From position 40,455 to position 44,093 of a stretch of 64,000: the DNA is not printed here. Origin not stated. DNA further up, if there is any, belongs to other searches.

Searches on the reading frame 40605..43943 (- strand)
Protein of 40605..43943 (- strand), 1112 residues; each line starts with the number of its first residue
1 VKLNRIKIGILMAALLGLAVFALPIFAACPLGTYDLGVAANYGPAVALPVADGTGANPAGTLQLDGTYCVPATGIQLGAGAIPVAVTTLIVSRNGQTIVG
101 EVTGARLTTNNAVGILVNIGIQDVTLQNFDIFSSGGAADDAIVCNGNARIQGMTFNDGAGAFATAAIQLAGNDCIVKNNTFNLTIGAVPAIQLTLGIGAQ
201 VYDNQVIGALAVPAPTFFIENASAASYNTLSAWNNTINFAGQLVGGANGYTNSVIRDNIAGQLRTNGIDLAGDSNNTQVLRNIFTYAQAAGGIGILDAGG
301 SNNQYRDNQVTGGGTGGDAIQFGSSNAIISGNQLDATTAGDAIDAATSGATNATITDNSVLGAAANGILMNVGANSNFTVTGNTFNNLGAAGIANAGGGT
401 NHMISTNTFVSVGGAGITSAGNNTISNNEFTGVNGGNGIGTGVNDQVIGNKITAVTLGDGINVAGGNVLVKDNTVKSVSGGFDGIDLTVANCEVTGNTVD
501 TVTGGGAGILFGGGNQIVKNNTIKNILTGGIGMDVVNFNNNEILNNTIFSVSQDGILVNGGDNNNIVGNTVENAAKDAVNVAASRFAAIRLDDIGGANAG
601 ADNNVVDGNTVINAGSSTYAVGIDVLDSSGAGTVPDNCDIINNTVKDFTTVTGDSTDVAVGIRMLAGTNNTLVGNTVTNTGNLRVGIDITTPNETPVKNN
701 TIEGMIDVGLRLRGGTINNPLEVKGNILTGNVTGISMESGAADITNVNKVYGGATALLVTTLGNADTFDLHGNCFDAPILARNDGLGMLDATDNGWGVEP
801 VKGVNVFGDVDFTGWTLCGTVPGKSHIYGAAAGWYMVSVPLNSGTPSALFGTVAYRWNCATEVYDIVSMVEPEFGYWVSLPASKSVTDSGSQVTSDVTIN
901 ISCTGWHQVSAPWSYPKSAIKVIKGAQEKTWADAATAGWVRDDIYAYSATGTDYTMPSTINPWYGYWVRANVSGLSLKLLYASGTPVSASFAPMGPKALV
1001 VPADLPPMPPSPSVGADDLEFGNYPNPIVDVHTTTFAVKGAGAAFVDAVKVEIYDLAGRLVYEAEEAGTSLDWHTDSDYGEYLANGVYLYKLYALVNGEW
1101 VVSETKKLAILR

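Call 70: search_protein_families(library=pfam, proteins=[window:40605-43943:-], max_evalue=0.001)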
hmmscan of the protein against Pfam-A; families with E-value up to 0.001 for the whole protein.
window:40605-43943:- (1112 aa): 3 families
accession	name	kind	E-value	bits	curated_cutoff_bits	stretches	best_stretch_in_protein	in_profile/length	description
PF13229.12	Beta_helix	-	1.7e-27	96.4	25.9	4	442-586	7-149/158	Right handed beta helix region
PF05048.19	NosD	-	3.2e-12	46.8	23.6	2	444-644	2-173/212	Periplasmic copper-binding protein (NosD)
PF13585.12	CHU_C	-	1e-05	26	27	1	1033-1093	15-71/86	CHU_C Type IX secretion signal domain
